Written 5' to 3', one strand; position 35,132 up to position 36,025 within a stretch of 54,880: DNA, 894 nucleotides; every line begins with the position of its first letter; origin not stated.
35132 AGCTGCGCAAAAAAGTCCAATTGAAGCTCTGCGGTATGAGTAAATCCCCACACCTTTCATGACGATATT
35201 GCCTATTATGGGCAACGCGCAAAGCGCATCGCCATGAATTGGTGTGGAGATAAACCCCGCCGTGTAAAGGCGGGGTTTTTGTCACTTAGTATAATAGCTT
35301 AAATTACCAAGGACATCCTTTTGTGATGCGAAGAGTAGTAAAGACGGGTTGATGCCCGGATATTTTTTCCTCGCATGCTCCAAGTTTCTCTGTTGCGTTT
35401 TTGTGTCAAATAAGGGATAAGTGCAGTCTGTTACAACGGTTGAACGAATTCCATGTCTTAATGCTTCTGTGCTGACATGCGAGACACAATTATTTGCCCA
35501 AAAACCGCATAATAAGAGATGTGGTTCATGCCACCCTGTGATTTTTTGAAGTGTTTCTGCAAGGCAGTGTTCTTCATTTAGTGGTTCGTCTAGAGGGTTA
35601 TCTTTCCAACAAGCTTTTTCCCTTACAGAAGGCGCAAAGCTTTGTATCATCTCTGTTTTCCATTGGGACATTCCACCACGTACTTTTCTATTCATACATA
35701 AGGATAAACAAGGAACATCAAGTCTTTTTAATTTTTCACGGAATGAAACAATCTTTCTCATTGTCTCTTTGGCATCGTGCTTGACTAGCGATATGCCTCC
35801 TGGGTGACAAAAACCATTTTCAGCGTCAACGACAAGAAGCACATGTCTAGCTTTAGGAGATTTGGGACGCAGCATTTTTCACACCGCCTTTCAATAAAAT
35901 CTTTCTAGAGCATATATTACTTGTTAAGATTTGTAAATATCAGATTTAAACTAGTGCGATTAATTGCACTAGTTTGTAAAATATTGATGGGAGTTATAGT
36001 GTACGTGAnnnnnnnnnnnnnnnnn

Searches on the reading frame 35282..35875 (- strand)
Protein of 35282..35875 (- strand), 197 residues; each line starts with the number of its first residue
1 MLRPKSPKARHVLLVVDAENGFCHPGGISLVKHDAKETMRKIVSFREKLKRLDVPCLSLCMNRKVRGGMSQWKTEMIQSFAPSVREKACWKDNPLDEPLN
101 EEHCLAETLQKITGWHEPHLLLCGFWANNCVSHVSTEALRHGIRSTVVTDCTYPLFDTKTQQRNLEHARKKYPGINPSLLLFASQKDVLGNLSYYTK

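Call 15: search_protein_families(library=pfam, proteins=[window:35282-35875:-], max_evalue=0.001)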
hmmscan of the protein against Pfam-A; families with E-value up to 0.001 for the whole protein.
window:35282-35875:- (197 aa): 1 family
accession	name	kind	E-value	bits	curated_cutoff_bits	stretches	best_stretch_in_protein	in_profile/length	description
PF00857.26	Isochorismatase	-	1.1e-11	45.5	27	1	12-169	2-164/175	Isochorismatase domain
